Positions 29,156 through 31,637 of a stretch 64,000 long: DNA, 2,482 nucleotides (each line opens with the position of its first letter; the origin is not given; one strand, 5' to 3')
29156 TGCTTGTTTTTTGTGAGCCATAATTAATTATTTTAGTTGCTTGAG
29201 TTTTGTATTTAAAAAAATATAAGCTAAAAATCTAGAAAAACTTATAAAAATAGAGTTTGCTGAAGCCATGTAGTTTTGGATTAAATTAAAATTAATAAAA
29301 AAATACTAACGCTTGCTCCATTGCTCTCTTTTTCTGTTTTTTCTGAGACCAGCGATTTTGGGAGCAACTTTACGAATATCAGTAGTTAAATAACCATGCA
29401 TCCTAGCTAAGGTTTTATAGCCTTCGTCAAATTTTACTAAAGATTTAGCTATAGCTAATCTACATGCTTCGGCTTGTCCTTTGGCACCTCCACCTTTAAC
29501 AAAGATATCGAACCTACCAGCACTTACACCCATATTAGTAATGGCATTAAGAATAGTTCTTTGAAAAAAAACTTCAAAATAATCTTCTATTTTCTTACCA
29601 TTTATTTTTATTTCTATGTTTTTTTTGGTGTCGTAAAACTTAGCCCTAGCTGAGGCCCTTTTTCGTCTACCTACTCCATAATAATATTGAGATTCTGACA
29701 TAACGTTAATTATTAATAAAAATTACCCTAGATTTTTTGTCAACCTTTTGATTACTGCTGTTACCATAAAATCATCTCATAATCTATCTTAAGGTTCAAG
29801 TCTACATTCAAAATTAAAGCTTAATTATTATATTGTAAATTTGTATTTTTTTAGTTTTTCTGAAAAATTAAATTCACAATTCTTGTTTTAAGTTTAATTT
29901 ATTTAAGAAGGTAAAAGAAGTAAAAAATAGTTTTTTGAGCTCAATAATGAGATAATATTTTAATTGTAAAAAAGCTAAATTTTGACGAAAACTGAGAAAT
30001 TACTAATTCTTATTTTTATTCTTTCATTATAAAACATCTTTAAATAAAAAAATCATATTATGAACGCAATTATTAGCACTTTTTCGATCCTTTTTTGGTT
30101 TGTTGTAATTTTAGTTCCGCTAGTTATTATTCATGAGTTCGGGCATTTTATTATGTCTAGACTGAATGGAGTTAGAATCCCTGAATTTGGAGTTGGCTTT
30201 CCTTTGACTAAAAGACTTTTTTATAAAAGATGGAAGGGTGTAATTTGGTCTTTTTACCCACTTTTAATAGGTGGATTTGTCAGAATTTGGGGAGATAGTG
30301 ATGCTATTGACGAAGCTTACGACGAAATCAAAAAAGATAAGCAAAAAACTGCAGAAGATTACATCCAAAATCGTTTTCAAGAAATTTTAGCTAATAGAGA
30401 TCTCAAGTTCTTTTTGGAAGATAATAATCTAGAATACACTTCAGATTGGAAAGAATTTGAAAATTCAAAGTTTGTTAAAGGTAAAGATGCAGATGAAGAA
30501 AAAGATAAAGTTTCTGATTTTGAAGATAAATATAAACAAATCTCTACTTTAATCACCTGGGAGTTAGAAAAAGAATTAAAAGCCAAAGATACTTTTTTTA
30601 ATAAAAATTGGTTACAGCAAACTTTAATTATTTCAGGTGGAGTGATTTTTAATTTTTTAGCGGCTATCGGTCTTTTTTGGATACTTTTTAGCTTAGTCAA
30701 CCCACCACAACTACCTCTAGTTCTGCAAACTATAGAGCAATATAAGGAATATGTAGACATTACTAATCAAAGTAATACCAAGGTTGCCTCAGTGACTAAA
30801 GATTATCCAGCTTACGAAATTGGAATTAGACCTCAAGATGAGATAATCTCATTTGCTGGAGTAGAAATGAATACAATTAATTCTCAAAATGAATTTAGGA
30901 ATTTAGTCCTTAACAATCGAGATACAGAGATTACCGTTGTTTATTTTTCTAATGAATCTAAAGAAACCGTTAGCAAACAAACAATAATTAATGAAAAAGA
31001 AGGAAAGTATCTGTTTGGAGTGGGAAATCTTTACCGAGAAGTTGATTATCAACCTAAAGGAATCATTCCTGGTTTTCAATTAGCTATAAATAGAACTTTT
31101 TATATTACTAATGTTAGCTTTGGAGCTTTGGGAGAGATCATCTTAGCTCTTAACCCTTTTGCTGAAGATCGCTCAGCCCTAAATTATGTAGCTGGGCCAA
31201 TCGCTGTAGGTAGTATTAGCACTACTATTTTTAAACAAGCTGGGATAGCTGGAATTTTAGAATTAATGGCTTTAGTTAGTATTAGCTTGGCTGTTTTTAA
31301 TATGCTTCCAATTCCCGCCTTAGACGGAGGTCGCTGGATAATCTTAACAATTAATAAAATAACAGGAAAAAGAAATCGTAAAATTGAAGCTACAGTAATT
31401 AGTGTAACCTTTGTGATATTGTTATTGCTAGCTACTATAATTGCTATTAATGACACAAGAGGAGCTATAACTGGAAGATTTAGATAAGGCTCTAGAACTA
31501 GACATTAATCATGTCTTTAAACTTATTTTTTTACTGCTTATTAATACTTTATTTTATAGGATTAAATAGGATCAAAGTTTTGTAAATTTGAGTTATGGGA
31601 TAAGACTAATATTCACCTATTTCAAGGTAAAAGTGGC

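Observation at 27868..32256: Perfect 408-bp inverted repeats bracket a 3.57-kb ribosomal-protein/RseP segment (candidate flip-flop inversion module)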

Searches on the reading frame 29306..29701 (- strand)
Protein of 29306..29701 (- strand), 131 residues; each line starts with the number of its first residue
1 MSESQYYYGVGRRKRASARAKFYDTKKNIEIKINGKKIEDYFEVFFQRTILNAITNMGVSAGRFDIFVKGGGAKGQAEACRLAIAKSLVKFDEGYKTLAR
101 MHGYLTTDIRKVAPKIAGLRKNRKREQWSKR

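Call 10: search_protein_families(library=pfam, proteins=[window:29306-29701:-], max_evalue=0.01)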
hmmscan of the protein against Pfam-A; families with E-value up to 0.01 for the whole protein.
window:29306-29701:- (131 aa): 1 family
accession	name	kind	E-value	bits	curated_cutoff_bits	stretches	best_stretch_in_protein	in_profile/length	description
PF00380.25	Ribosomal_S9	-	2.9e-27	96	22.5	1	11-131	1-121/121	Ribosomal protein S9/S16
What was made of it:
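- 29306..29701 (-): rpsI (ribosomal protein S9). Pfam Ribosomal_S9, E=2.9e-27 (call 10).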

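Call 46: find_homologous_proteins(query=window:29306-29701:-, max_evalue=1e-20)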
Query window:29306-29701:- (131 aa): 90 proteins with E <= 1e-20 among 121 candidates.
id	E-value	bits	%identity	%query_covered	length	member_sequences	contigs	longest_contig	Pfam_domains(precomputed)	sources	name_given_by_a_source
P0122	1.6e-79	282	100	100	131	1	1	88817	PF00380.26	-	-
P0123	3.0e-51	191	71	98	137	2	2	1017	PF00380.26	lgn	-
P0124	4.1e-51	190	67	99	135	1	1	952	PF00380.26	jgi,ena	-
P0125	2.8e-50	188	69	98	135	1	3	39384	PF00380.26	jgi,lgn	jgi:small subunit ribosomal protein S9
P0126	8.8e-50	186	65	99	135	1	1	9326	PF00380.26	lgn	-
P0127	1.5e-48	182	64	99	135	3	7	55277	PF00380.26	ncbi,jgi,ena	jgi:small subunit ribosomal protein S9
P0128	3.5e-48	181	65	98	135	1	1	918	PF00380.26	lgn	-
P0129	8.1e-48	180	63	100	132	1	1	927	PF00380.26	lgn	-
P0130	2.0e-47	178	63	96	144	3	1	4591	PF00380.26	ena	-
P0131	2.9e-47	178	63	99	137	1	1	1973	PF00380.26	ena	-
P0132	1.4e-46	176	65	96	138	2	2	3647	PF00380.26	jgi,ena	-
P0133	1.7e-46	176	59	100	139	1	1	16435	PF00380.26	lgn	-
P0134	1.9e-46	175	61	99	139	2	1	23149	PF00380.26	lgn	-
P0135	4.9e-46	174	61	99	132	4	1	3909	PF00380.26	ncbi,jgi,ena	jgi:small subunit ribosomal protein S9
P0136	8.9e-46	173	60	99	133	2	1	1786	PF00380.26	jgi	jgi:small subunit ribosomal protein S9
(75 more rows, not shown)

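Call 47: find_encoding_contigs(protein=P0125, flank=8000, max_places=2)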
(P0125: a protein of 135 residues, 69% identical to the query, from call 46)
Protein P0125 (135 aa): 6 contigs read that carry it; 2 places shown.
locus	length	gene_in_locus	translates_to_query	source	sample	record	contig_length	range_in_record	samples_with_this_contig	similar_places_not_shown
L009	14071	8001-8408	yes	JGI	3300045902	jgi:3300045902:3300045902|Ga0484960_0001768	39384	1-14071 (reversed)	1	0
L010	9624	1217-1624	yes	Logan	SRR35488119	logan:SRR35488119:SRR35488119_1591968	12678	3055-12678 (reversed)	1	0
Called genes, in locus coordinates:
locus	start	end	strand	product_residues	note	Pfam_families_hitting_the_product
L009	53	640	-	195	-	PF04545:Sigma70_r4 (weak), PF08281:Sigma70_r4_2 (weak)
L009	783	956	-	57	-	-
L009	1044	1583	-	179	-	PF02643:DUF192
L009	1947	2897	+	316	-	PF01073:3Beta_HSD, PF01370:Epimerase, PF02719:Polysacc_synt_2 (faint), PF07993:NAD_binding_4, PF16363:GDP_Man_Dehyd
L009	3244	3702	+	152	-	-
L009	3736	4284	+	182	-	-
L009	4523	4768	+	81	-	PF00535:Glycos_transf_2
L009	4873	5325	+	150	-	-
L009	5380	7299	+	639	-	-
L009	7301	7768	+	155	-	PF04138:GtrA_DPMS_TM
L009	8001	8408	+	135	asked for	PF00380:Ribosomal_S9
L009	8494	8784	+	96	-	PF01016:Ribosomal_L27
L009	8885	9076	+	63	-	PF01783:Ribosomal_L32p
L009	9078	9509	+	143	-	-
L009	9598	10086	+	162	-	PF11611:DUF4352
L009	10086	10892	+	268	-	PF00557:Peptidase_M24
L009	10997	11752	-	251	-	-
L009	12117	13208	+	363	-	PF01264:Chorismate_synt, PF13302:Acetyltransf_3, PF00583:Acetyltransf_1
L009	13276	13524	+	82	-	-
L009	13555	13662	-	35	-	-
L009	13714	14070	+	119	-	?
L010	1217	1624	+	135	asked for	PF00380:Ribosomal_S9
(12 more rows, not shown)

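Call 48: find_encoding_contigs(protein=P0127, flank=8000, max_places=2)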
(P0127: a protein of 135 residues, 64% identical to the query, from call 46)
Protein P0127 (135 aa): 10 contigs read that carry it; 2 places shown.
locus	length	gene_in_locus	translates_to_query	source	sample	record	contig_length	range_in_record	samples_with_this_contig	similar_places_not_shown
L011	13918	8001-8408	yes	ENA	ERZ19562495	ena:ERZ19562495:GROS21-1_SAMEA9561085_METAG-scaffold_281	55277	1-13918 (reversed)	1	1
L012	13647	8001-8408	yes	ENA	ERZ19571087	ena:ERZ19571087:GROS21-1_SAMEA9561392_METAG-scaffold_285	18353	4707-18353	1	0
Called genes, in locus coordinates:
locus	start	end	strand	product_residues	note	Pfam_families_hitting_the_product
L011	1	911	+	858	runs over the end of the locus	PF04851:ResIII (weak)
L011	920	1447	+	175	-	PF01936:NYN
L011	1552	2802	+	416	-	PF03602:Cons_hypoth95 (faint), PF01555:N6_N4_Mtase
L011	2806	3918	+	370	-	-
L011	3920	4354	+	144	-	PF02661:Fic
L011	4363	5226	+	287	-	-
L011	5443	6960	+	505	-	PF01425:Amidase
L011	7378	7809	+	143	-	-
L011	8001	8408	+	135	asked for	PF00380:Ribosomal_S9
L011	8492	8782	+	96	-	PF01016:Ribosomal_L27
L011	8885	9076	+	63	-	PF01783:Ribosomal_L32p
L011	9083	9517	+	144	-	-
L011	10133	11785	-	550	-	PF00118:Cpn60_TCP1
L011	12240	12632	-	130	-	PF13470:PIN_3 (weak), PF01850:PIN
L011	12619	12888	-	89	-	-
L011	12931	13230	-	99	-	PF00166:Cpn10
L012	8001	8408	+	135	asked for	PF00380:Ribosomal_S9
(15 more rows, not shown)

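Call 66: search_protein_families(library=pfam, proteins=[L009:9078-9509:+, L011:9083-9517:+, L011:7378-7809:+], max_evalue=1)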
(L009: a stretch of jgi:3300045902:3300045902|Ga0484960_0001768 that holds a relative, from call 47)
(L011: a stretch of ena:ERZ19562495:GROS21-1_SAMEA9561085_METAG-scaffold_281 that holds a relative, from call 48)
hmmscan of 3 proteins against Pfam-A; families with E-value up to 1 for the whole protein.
L009:9078-9509:+ (143 aa): 2 families
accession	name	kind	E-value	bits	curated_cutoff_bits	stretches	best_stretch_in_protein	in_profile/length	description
PF01029.23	NusB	-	8.9e-05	23.3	23.1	1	6-137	3-131/133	NusB family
PF15286.11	Bcl-2_3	-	0.026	15.6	25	1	51-102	30-82/126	Apoptosis regulator M11, B cell 2 leukaemia/lymphoma like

L011:9083-9517:+ (144 aa): 1 family
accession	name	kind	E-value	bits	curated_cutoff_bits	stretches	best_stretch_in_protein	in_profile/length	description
PF01029.23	NusB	-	0.019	15.8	23.1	1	6-139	3-130/133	NusB family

L011:7378-7809:+ (143 aa): 1 family
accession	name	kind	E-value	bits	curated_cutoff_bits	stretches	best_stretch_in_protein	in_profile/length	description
PF09919.14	DUF2149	-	0.062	14.1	27.1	1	13-86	10-78/92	Uncharacterized conserved protein (DUF2149)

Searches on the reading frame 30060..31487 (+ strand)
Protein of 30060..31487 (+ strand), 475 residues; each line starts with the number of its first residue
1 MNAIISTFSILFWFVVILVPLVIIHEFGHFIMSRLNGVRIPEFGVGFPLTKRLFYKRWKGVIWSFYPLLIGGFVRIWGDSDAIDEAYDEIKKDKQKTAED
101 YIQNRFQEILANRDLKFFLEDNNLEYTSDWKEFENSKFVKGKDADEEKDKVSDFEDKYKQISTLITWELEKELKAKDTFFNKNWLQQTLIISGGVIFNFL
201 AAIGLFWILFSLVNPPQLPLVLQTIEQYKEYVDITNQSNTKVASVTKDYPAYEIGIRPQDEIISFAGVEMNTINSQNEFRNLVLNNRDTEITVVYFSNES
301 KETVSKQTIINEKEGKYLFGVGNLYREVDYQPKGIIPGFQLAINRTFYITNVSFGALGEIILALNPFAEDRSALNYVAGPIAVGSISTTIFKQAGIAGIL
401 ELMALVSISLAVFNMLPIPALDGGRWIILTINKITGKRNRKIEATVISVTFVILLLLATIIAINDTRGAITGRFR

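Call 10: search_protein_families(library=pfam, proteins=[window:30060-31487:+], max_evalue=0.01)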
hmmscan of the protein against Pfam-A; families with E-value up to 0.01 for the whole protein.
window:30060-31487:+ (475 aa): 4 families
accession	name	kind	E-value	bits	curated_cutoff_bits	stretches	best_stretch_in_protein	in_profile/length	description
PF02163.28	Peptidase_M50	-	7.2e-42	143.7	27.2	1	14-457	2-221/221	Peptidase family M50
PF17820.7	PDZ_6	-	4e-05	23.7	27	1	242-293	2-50/54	PDZ domain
PF13180.12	PDZ_2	-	0.00037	21.2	27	1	239-293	13-65/80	PDZ domain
PF04495.20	GRASP55_65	-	0.0034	18.1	27.7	1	235-309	40-111/138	GRASP55/65 PDZ-like domain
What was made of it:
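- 30060..31487 (+): rseP-type site-2 metalloprotease (M50 with a PDZ domain). Pfam Peptidase_M50, E=7.2e-42 (call 10).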

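Call 11: find_encoding_contigs(protein=window:30060-31487:+, flank=10000, max_places=10)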
Protein window:30060-31487:+ (475 aa): 1 contig read that carries it; 1 place shown.
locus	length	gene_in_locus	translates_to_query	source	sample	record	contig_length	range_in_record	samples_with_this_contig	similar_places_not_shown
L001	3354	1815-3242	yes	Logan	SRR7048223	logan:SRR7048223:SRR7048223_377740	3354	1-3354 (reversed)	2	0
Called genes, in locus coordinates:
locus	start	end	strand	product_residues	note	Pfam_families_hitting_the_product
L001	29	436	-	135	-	-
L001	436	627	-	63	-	PF01783:Ribosomal_L32p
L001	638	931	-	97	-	PF01016:Ribosomal_L27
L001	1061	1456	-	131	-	PF00380:Ribosomal_S9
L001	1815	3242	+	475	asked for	PF02163:Peptidase_M50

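Call 15: find_homologous_proteins(query=window:30060-31487:+, max_evalue=1e-10)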
Query window:30060-31487:+ (475 aa): 6134 proteins with E <= 1e-10 among 8000 candidates; the best 120 are listed.
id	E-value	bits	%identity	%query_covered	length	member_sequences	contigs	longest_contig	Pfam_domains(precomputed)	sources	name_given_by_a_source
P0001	0.0e+0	1053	100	100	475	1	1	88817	PF02163.29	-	-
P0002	1.7e-174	599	57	100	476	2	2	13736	PF02163.29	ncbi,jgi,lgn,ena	jgi:regulator of sigma E protease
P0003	7.3e-170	584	56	100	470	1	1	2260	PF02163.29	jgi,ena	-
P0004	5.1e-168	578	55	100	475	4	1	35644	PF02163.29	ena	-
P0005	1.4e-165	570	55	99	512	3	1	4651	PF17820.8,PF13180.13,PF02163.29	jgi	-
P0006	8.6e-165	567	53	100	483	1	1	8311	PF02163.29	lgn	-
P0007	7.4e-161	554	53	100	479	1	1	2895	PF02163.29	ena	-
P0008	6.8e-160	551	53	100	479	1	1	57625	PF02163.29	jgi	jgi:regulator of sigma E protease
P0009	9.5e-160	550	54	100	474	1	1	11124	PF17820.8,PF02163.29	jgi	jgi:regulator of sigma E protease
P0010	1.4e-159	550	53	100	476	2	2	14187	PF13180.13,PF02163.29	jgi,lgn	jgi:regulator of sigma E protease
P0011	3.3e-158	545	53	100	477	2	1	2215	PF17820.8,PF02163.29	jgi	-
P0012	1.8e-156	540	52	97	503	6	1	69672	PF02163.29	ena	-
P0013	7.6e-156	538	50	100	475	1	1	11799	PF17820.8,PF02163.29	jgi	jgi:regulator of sigma E protease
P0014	1.4e-152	527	51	100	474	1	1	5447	PF02163.29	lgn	-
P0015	3.7e-152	525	51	100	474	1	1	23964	PF17820.8,PF13180.13,PF02163.29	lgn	-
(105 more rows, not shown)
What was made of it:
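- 30060..31487 (+): Homologues in call 15.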

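Call 16: find_encoding_contigs(protein=P0002, flank=8000, max_places=4)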
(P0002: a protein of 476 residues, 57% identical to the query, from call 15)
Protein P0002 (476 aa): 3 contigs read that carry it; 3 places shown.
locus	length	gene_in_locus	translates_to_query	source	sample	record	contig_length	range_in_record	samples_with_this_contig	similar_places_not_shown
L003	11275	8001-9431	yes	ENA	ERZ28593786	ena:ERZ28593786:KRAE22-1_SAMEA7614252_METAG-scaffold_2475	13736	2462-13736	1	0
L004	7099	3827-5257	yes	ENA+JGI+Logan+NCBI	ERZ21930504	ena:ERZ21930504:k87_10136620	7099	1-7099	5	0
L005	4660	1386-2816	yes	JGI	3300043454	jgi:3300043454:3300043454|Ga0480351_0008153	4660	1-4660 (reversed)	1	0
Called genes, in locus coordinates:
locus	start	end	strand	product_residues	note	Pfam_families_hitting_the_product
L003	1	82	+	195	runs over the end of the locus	-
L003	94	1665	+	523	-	PF13506:Glyco_transf_21, PF00535:Glycos_transf_2, PF13641:Glyco_tranf_2_3, PF01644:Chitin_synth_1, PF03142:Chitin_synth_2, PF13632:Glyco_trans_2_3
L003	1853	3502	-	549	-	-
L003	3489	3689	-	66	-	-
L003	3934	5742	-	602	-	PF01336:tRNA_anti-codon, PF00152:tRNA-synt_2, PF02938:GAD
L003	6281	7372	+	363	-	PF03727:Hexokinase_2 (weak)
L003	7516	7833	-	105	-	-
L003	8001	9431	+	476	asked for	PF02163:Peptidase_M50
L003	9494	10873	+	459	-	-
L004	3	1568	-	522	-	?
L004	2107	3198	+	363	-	PF03727:Hexokinase_2 (weak)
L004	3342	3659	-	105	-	-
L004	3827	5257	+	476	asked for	PF02163:Peptidase_M50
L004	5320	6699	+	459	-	-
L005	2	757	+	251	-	?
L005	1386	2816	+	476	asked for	PF02163:Peptidase_M50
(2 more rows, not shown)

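Call 17: find_encoding_contigs(protein=P0004, flank=8000, max_places=3)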
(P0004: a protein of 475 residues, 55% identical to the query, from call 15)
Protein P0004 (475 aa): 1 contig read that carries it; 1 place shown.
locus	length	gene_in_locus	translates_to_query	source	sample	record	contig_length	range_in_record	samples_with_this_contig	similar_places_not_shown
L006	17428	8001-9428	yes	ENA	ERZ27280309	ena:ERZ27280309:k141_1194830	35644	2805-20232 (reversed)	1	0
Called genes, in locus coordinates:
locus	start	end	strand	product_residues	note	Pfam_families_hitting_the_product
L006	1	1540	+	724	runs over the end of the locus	-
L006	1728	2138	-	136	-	-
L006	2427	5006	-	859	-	PF01138:RNase_PH, PF03725:RNase_PH_C (faint), PF01138:RNase_PH, PF00013:KH_1, PF00575:S1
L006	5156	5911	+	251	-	-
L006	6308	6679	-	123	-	-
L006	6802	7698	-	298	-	PF00106:adh_short, PF08659:KR (weak), PF13561:adh_short_C2 (weak)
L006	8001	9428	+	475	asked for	PF02163:Peptidase_M50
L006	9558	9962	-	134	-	PF01668:SmpB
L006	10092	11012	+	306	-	PF02687:FtsX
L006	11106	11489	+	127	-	-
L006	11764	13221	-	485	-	-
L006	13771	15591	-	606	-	PF00456:Transketolase_N, PF13292:DXP_synthase_N (weak), PF00676:E1_dh (weak), PF02779:Transket_pyr, PF02780:Transketolase_C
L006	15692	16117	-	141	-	-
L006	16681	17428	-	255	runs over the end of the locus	PF13576:Pentapeptide_3 (faint)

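Call 18: find_encoding_contigs(protein=P0008, flank=8000, max_places=3)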
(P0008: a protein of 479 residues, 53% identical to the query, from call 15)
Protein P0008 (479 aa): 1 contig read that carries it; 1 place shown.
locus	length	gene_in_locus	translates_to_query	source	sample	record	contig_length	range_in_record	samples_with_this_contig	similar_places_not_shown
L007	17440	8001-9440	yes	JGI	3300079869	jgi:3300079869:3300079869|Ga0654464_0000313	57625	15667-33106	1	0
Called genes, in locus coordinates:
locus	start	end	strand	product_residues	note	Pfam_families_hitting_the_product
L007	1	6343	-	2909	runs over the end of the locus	-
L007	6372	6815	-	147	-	-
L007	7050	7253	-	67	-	-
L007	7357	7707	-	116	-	-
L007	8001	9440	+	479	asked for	PF02163:Peptidase_M50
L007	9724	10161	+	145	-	PF00145:DNA_methylase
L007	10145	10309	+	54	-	PF00145:DNA_methylase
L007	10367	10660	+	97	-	-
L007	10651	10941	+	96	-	-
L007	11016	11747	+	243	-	-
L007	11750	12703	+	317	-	PF01170:UPF0020 (faint), PF08241:Methyltransf_11 (faint), PF13847:Methyltransf_31 (faint), PF01555:N6_N4_Mtase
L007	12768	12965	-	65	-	-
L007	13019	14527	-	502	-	-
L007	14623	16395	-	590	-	PF20990:DUF2207_C (weak)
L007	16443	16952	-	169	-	PF01245:Ribosomal_L19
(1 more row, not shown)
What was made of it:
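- Tried and rejected: RseP neighbours differ in every relative (calls 16-18).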
